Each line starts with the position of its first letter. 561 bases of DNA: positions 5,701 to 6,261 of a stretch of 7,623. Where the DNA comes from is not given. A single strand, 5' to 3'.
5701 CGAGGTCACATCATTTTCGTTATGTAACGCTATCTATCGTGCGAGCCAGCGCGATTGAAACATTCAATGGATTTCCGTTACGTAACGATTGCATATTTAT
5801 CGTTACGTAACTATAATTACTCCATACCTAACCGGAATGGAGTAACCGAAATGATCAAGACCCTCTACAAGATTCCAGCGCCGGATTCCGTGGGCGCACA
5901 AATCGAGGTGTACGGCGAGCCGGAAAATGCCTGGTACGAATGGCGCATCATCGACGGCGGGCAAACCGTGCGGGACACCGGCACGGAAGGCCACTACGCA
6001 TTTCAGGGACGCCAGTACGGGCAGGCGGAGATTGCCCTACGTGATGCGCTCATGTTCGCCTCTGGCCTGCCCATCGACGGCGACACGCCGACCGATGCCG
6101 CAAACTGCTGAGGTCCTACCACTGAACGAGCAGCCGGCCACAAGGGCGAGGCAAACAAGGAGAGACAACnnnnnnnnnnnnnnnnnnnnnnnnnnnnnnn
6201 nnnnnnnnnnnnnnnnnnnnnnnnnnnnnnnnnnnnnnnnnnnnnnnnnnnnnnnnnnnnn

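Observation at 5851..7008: Operator-controlled three-gene module of unknown function on the strand opposite the virion genes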

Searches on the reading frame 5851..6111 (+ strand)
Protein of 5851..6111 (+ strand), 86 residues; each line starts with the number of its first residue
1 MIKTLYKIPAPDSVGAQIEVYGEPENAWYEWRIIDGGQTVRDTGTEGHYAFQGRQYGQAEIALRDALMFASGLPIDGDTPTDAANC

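Call 4: search_protein_families(library=pfam, proteins=[window:5851-6111:+], max_evalue=1)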
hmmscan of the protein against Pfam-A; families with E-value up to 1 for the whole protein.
window:5851-6111:+ (86 aa): 0 families

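Call 5: search_protein_families(library=phrogs, proteins=[window:5851-6111:+], max_evalue=0.1)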
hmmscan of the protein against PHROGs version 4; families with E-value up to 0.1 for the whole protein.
window:5851-6111:+ (86 aa): 0 families

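Call 10: search_protein_families(library=ncbifam, proteins=[window:5851-6111:+], max_evalue=1)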
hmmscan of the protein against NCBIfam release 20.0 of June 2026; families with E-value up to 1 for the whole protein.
window:5851-6111:+ (86 aa): 0 families

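Call 15: search_dna_similar(query=window:5851-6108:+, collection=phages, mode=protein, max_evalue=0.01, max_rows=25)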
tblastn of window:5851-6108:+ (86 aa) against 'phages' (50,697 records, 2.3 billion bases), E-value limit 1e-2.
No match.

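Call 20: find_homologous_proteins(query=window:5851-6108:+)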
Query window:5851-6108:+ (86 aa): 131 proteins with E <= 0.001 among 131 candidates; the best 120 are listed.
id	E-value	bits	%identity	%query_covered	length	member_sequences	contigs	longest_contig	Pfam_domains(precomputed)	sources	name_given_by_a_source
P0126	1.0e-48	181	94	100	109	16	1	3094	-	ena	-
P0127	1.8e-46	173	91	99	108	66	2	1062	-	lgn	-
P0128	9.3e-46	171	90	98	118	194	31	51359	-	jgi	jgi:hypothetical protein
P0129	9.6e-46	171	89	99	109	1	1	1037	-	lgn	-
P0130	5.3e-45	169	86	100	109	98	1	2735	-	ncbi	-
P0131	6.8e-44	165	89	100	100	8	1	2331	-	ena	-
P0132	3.9e-42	160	86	98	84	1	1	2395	-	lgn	-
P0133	1.9e-41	157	85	98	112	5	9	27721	-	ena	-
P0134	4.0e-41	156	85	91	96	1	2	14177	-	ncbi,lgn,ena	-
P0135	1.3e-39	151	85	99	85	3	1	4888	-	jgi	jgi:hypothetical protein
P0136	3.6e-38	147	86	88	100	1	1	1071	-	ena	-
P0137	1.4e-37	145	87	91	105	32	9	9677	-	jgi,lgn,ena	jgi:hypothetical protein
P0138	2.1e-37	144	78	97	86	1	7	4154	-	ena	-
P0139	4.1e-37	143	91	85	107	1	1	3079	-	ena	-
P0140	9.9e-37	142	86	86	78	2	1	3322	-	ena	-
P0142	1.5e-36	142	89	85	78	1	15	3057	-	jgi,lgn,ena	jgi:hypothetical protein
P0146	8.1e-36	139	88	85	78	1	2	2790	-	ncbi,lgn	ncbi:hypothetical protein ACJQQ3_004532 [Salmonella enterica]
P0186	1.1e-29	120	68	91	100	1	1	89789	-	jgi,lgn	jgi:hypothetical protein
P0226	1.1e-20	91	64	85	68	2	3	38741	-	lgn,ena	-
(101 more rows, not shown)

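Call 22: search_solved_structures(query=window:5851-6108:+, max_evalue=10)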
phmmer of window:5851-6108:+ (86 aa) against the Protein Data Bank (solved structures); distinct sequences matched with E-value up to 10: 7.
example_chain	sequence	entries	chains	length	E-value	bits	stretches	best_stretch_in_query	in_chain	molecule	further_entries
4jj9_A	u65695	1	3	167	1.1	12.6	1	30-52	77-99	5-carboxymethyl-2-hydroxymuconate delta-isomerase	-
7rc4_A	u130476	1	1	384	1.2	12.4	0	40-72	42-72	Methyltransferase family protein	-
7rc3_A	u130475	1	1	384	1.2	12.4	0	40-72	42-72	Methyltransferase family protein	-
5chh_A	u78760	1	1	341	1.3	12.4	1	20-68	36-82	AraC family transcriptional regulator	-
7rc5_A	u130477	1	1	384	1.5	12.2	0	40-72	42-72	Methyltransferase family protein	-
7rc2_A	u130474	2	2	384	1.5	12.2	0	40-72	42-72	Methyltransferase family protein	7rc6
7kv0_A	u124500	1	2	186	7.6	9.9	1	15-53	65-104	Endo-1,4-beta-xylanase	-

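Call 26: find_encoding_contigs(protein=P0128, flank=8000, max_places=6)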
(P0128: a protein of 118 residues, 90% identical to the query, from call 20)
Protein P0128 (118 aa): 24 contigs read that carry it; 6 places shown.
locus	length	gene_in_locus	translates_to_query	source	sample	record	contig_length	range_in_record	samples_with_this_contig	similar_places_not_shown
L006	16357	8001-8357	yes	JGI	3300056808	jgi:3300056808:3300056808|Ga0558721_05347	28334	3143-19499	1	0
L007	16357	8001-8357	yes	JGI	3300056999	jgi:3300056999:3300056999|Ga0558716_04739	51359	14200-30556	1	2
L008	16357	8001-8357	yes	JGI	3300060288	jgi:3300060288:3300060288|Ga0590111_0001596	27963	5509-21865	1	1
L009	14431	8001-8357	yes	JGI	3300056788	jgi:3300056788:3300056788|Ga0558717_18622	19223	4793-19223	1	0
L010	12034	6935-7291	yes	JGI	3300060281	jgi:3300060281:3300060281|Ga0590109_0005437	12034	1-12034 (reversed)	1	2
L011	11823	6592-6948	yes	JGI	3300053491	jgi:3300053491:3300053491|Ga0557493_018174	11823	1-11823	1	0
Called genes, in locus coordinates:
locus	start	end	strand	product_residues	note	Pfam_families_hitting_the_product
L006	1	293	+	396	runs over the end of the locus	PF07690:MFS_1, PF06779:MFS_4 (weak), PF12832:MFS_1_like (weak), PF00083:Sugar_tr, PF07690:MFS_1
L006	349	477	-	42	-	-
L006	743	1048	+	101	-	-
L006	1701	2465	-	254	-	-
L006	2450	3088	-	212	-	PF20538:DUF6753 (weak)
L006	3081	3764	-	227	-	PF01656:CbiA, PF10609:ParA (faint)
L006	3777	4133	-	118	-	-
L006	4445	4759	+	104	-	PF21983:NikA-like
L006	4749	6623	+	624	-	PF03432:Relaxase, PF22863:TraI_middle, PF18821:LPD7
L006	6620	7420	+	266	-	PF16793:RepB_primase, PF22448:RepB_primase_C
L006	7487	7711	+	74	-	PF11455:MazE-like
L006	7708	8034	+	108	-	PF02452:PemK_toxin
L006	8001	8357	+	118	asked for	-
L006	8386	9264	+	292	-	PF13481:AAA_25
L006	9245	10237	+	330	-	PF06504:RepC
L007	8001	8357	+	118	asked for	-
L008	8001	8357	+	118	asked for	-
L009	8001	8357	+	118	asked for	-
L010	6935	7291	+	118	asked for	-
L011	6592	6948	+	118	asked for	-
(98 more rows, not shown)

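Call 27: find_encoding_contigs(protein=P0142, flank=5000, max_places=5)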
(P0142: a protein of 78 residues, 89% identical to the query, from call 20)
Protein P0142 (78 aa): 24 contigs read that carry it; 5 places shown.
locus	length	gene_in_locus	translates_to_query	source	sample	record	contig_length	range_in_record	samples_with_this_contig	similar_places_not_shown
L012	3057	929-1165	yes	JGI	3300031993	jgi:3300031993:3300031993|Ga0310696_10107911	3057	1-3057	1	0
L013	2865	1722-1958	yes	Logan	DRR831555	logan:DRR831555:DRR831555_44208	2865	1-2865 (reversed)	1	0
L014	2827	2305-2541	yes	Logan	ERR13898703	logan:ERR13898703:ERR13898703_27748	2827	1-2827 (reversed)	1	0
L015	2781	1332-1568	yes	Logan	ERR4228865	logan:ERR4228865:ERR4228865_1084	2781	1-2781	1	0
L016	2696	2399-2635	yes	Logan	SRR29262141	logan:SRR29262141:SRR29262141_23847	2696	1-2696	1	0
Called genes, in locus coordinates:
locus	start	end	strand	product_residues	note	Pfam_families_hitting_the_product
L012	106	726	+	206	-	-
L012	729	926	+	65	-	-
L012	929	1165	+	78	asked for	-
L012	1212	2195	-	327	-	PF01076:Mob_Pre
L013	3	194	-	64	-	?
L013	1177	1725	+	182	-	-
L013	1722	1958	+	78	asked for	-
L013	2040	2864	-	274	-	?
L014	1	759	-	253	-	?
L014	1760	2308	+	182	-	-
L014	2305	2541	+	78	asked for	-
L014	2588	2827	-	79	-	?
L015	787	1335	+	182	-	-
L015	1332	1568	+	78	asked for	-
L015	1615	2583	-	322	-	PF01076:Mob_Pre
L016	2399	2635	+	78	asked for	-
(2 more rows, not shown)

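Call 28: search_dna_similar(query=window:5851-6108:+, collection=plasmids, mode=protein, max_evalue=0.001, max_rows=40, rows=spread)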
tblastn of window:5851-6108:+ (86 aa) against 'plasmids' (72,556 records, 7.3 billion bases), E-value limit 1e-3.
Records with a match: 45; places in all: 45; records where one place covers at least 80% of the query: 40.
Best place of each record, by identity: 90-95% 1; 80-90% 33; <60% 11.
By first word of the organism name: Pseudomonas 19; Aeromonas 10; Edwardsiella 4; Klebsiella 4; Citrobacter 3; Xanthomonas 2; Raoultella 1; uncultured 1; Escherichia 1.
By predicted mobility (MOB-suite, as given by PLSDB): mobilizable 25; conjugative 11; non-mobilizable 9.
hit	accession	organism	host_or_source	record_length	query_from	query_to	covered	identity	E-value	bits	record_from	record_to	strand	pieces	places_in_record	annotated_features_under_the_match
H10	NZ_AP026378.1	Aeromonas caviae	-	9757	2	86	99%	89.4%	2e-45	160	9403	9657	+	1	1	hypothetical protein | type II toxin-antitoxin system PemK/MazF family toxin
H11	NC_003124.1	Aeromonas salmonicida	-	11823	2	86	99%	89.4%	2e-45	160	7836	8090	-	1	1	hypothetical protein | type II toxin-antitoxin system PemK/MazF family toxin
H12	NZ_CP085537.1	Aeromonas salmonicida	Brook charr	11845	2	86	99%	89.4%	2e-45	160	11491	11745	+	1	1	hypothetical protein | type II toxin-antitoxin system PemK/MazF family toxin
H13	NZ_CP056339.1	Citrobacter freundii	culture,Wastewater effluent sample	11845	2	86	99%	89.4%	2e-45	160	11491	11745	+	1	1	hypothetical protein | type II toxin-antitoxin system PemK/MazF family toxin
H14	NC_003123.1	Aeromonas salmonicida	-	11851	2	86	99%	89.4%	2e-45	160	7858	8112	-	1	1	hypothetical protein | type II toxin-antitoxin system PemK/MazF family toxin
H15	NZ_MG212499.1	Edwardsiella piscicida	Micropterus dolomieu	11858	2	86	99%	89.4%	2e-45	160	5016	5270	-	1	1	hypothetical protein | type II toxin-antitoxin system PemK/MazF family toxin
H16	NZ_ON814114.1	Aeromonas salmonicida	-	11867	2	86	99%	89.4%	2e-45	160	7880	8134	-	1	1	hypothetical protein | type II toxin-antitoxin system PemK/MazF family toxin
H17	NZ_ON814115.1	Aeromonas salmonicida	-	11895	2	86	99%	89.4%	2e-45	160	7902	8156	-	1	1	hypothetical protein | type II toxin-antitoxin system PemK/MazF family toxin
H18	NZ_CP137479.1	Citrobacter portucalensis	Homo sapiens,urine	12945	2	86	99%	89.4%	2e-45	160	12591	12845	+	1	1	hypothetical protein | type II toxin-antitoxin system PemK/MazF family toxin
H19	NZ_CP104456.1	Raoultella ornithinolytica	whole organism,wastewater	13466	2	86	99%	89.4%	2e-45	160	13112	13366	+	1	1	hypothetical protein | type II toxin-antitoxin system PemK/MazF family toxin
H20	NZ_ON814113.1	Aeromonas salmonicida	-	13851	2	86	99%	89.4%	2e-45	160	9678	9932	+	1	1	hypothetical protein | type II toxin-antitoxin system PemK/MazF family toxin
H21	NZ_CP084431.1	Edwardsiella piscicida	Ictalurus punctatus,Whole organism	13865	2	86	99%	89.4%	2e-45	160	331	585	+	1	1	hypothetical protein | type II toxin-antitoxin system PemK/MazF family toxin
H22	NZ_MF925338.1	Edwardsiella tarda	Lates calcarifer,Diagnostic case ...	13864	2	86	99%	89.4%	2e-45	160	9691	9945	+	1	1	hypothetical protein | type II toxin-antitoxin system PemK/MazF family toxin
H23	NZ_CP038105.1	Aeromonas salmonicida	Salvelinus fontinalis,whole organism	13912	2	86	99%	89.4%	2e-45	160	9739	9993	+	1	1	hypothetical protein | type II toxin-antitoxin system PemK/MazF family toxin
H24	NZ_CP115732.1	Citrobacter braakii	-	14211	2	86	99%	89.4%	2e-45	160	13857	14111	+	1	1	hypothetical protein | type II toxin-antitoxin system PemK/MazF family toxin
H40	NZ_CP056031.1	Pseudomonas eucalypticola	whole organism,plant leaf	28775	2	82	94%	44.4%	4e-8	55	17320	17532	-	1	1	hypothetical protein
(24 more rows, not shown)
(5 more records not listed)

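Call 30: get_annotated_region(hit=H11, flank=4000)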
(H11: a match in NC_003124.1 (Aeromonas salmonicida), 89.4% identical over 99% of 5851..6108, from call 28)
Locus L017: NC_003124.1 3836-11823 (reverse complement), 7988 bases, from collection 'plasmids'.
description: Aeromonas salmonicida plasmid pRAS3.2, complete sequence
organism: Aeromonas salmonicida (NCBI taxid 645)
taxonomy: Bacteria; Pseudomonadota; Gammaproteobacteria; Aeromonadales; Aeromonadaceae; Aeromonas; Aeromonas salmonicida
host: -; source: -; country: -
typing (MOB-suite, as given by PLSDB): mobilizable; replicon IncQ2; relaxase MOBP
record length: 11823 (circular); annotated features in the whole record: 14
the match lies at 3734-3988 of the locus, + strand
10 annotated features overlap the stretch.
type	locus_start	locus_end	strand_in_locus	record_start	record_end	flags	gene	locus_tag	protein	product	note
CDS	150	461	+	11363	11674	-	-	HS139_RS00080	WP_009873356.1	ribbon-helix-helix protein, CopG family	GO:0006355 - regulation of DNA-templated transcription [Evidence IEA]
CDS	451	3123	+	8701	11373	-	traI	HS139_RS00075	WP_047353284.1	TraI/MobA(P) family conjugative relaxase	-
CDS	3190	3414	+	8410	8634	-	-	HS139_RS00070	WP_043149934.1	antitoxin MazE family protein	-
CDS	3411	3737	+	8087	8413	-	-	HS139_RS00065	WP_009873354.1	type II toxin-antitoxin system PemK/MazF family toxin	-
CDS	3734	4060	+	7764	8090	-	-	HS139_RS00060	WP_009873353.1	hypothetical protein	-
CDS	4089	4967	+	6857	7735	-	-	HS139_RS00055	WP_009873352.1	helicase RepA family protein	-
CDS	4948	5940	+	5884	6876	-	repC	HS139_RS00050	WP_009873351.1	replication protein C, IncQ-type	-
CDS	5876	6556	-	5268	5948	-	tetR(C)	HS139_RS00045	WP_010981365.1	tetracycline resistance transcriptional repressor TetR(C)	-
predicted_resistance_gene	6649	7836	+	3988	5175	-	tet(C)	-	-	tetracycline efflux MFS transporter Tet(C)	predicted by amrfinderplus; class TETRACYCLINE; identity 100.0%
CDS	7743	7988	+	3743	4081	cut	-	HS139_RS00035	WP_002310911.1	hypothetical protein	-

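Call 31: get_annotated_region(hit=H40, flank=4000)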
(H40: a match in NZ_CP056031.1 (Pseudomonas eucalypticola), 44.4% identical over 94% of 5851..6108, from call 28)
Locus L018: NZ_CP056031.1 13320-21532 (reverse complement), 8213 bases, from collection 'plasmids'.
description: Pseudomonas eucalypticola strain NP-1 plasmid pPENP1, complete sequence
organism: Pseudomonas eucalypticola (NCBI taxid 2599595)
taxonomy: Bacteria; Pseudomonadota; Gammaproteobacteria; Pseudomonadales; Pseudomonadaceae; Pseudomonas; Pseudomonas eucalypticola
host: -; source: whole organism,plant leaf; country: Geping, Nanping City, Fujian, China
typing (MOB-suite, as given by PLSDB): non-mobilizable; mating-pair formation MPF_T
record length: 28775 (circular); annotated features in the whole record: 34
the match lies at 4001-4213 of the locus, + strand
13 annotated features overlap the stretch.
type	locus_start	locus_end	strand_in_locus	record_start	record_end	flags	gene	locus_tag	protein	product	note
CDS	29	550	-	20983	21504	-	-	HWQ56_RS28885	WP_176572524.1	hypothetical protein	-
CDS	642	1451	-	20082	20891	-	-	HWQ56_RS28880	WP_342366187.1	SprT-like domain-containing protein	-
CDS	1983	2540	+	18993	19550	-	-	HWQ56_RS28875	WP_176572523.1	plasmid mobilization relaxosome protein MobC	-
CDS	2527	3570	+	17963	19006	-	-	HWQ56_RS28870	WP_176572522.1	relaxase/mobilization nuclease domain-containing protein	-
CDS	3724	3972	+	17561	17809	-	-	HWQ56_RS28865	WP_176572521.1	hypothetical protein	-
CDS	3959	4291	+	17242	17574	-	-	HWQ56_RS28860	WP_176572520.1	hypothetical protein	-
CDS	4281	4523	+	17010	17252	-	-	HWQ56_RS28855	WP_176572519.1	hypothetical protein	-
CDS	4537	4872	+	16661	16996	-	-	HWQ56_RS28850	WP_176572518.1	hypothetical protein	-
CDS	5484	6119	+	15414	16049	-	-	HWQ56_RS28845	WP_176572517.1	recombinase family protein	GO:0006310 - DNA recombination [Evidence IEA]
CDS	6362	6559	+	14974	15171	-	-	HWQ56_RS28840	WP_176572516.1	hypothetical protein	-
CDS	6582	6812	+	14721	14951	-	-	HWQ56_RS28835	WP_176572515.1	DUF3717 domain-containing protein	-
CDS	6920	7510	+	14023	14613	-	-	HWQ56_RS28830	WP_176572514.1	hypothetical protein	-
CDS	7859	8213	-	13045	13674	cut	-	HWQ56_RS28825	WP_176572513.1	lytic transglycosylase domain-containing protein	-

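Call 42: find_related_loci(query=window:5851-6108:+, collection=viral_contigs, flank=8000)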
Query window:5851-6108:+ (86 aa) in viral_contigs; peptide patterns used: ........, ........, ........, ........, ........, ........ (x = any residue, [..] = any of these).
15 stretches matched a pattern; 2 encode a relative of the query (tblastn E <= 1e-3); 2 distinct loci.
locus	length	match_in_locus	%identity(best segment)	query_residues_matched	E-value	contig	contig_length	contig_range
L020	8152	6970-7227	98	1-86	1e-56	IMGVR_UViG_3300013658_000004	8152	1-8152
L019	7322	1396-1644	94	1-83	4e-52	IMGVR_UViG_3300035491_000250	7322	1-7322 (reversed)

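Call 60: search_protein_families(library=pfam, proteins=[L012:106-726:+, L013:1177-1725:+], max_evalue=0.1)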
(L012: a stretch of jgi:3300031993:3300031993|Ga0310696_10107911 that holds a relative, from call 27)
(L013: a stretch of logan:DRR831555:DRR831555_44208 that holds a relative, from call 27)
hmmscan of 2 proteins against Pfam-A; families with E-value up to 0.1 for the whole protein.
L012:106-726:+ (206 aa): 9 families
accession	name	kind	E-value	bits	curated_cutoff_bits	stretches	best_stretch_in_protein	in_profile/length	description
PF13730.12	HTH_36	-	8.1e-05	22.8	25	1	63-91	27-55/55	Helix-turn-helix domain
PF13551.12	HTH_29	-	0.00028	21.3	28.1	1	65-98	16-48/64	Winged helix-turn helix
PF13545.12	HTH_Crp_2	-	0.00044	20.6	27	1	42-97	2-56/70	Crp-like helix-turn-helix domain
PF12802.13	MarR_2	-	0.00051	20.6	27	1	54-95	18-54/61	MarR family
PF13412.12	HTH_24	-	0.012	15.6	21.9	1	62-92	18-48/48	Winged helix-turn-helix DNA-binding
PF14502.12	HTH_41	-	0.017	14.9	25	1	74-98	19-43/48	Helix-turn-helix domain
PF25212.1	HVO_A0114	-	0.046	14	27.6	1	66-105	41-79/84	HVO_A0114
PF05732.17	RepL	-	0.048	13.6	20.3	0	45-120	59-130/164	Firmicute plasmid replication protein (RepL)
PF13518.12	HTH_28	-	0.098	13.2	25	0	63-90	14-41/52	Helix-turn-helix domain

L013:1177-1725:+ (182 aa): 8 families
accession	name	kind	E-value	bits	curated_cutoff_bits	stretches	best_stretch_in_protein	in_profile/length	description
PF13730.12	HTH_36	-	0.00034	20.8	25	1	81-106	27-52/55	Helix-turn-helix domain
PF08279.18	HTH_11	-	0.0032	17.7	25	1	83-107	19-43/55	HTH domain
PF25213.1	HVO_A0261_N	-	0.004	17.4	35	1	80-110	25-55/86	HVO_A0261 N-terminal domain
PF01047.28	MarR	-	0.0086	16.4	24.6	1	80-106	18-44/59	MarR family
PF01381.28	HTH_3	-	0.01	16.3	23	0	82-101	12-31/55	Helix-turn-helix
PF13384.12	HTH_23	-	0.015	15.6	24.6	1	86-104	24-42/50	Homeodomain-like domain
PF13545.12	HTH_Crp_2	-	0.019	15.3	27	1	80-109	23-52/70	Crp-like helix-turn-helix domain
PF05732.17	RepL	-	0.023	14.6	20.3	1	62-138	59-130/164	Firmicute plasmid replication protein (RepL)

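Call 61: predict_structure(alignment_id=A1)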
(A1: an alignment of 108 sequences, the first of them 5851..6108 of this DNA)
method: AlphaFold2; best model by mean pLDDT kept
length: 86 residues; sequences in the alignment: 108
mean_pLDDT: 79.8   pTM: 0.68
mean pLDDT of the five models: 79.8, 79.5, 79.3, 79.1, 79.1
residues with pLDDT >= 90: 27; 70-90: 41; 50-70: 10; < 50: 8
segments of 3 or more residues with pLDDT < 50: 78-82, 84-86
pLDDT, mean of each block of 10 residues (from residue 1): 89 87 88 89 72 80 90 64 44
secondary structure, 60 per line:
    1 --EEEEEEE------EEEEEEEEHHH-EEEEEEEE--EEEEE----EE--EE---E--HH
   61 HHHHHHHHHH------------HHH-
elements in order: E3-9 E16-23 E28-35 E38-42 H59-70

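Call 65: fold_search(model_id=the predicted structure, library=pdb)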
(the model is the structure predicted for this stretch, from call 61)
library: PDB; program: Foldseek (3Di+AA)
matches with E <= 10: 272; with E <= 0.001: 0
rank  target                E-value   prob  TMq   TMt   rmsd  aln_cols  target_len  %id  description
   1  3tdg                  2.8e-01  0.57  0.41  0.17  10.6        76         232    9  Structural and functional characterization of Helicobacter pylori DsbG (released 2011-11-09)
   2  6b46_I                3.2e-01  0.69  0.35  0.37   3.3        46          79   20  Cryo-EM structure of Type I-F CRISPR crRNA-guided Csy surveillance complex with bound anti-CRISPR protein AcrF1 (released 2017-10-18)
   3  6d7k_D                3.2e-01  0.51  0.36  0.44   5.0        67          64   10  Complex structure of Methane monooxygenase hydroxylase in complex with inhibitory subunit (released 2019-06-26)
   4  6d7k_H                3.6e-01  0.47  0.35  0.42   7.2        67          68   10  Complex structure of Methane monooxygenase hydroxylase in complex with inhibitory subunit (released 2019-06-26)
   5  2iyb_A                5.0e-01  0.35  0.37  0.29  10.2       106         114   16  Structure of complex between the 3rd LIM domain of TES and the EVH1 domain of Mena (released 2007-10-16)
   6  4hvt                  5.6e-01  0.75  0.41  0.06   2.7        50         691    8  Structure of a Post-proline cleaving enzyme from Rickettsia typhi (released 2012-11-28)
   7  4my6_B                6.8e-01  0.21  0.35  0.28  11.7       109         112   16  EnaH-EVH1 in complex with peptidomimetic low-molecular weight inhibitor Ac-[2-Cl-F]-[ProM-2]-[ProM-1]-OH (released 2014-10-15)
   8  2rhp_A                8.1e-01  0.63  0.31  0.05   1.3        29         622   17  The Thrombospondin-1 Polymorphism Asn700Ser Associated with Cornoary Artery Disease Causes Local and Long-Ranging Chan (released 2008-05-27)
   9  3fby_A                8.1e-01  0.60  0.30  0.05   1.4        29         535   17  The crystal structure of the signature domain of cartilage oligomeric matrix protein. (released 2009-06-23)
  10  7yfz_h                8.1e-01  0.18  0.29  0.25   5.3        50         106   16  Cyanophage Pam3 baseplate proteins (released 2023-01-18)
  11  9l35_A                1.0e+00  0.60  0.35  0.11   1.9        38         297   18  Crystal structure of C45G9.5 protein from Caenorhabditis elegans (released 2025-12-17)
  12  8pxe_B                1.1e+00  0.28  0.39  0.40   9.2        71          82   10  Crystal structure of the N-terminal dimerisation domain of Hh1141 (released 2024-08-07)
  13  1yo8_A                1.3e+00  0.51  0.31  0.05   1.3        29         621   17  Structure of the C-terminal domain of human thrombospondin-2 (released 2005-09-27)
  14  8pxe_A                1.4e+00  0.20  0.37  0.40   8.7        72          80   11  Crystal structure of the N-terminal dimerisation domain of Hh1141 (released 2024-08-07)
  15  8rt1_I                1.4e+00  0.09  0.25  0.06  13.6        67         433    7  BTV15 VP5 at pH 9.0 (released 2024-09-04)
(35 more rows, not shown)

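Call 81: search_protein_families(library=padloc, proteins=[window:5851-6108:+], max_evalue=0.1)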
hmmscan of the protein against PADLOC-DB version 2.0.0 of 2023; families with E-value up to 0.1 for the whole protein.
window:5851-6108:+ (86 aa): 0 families
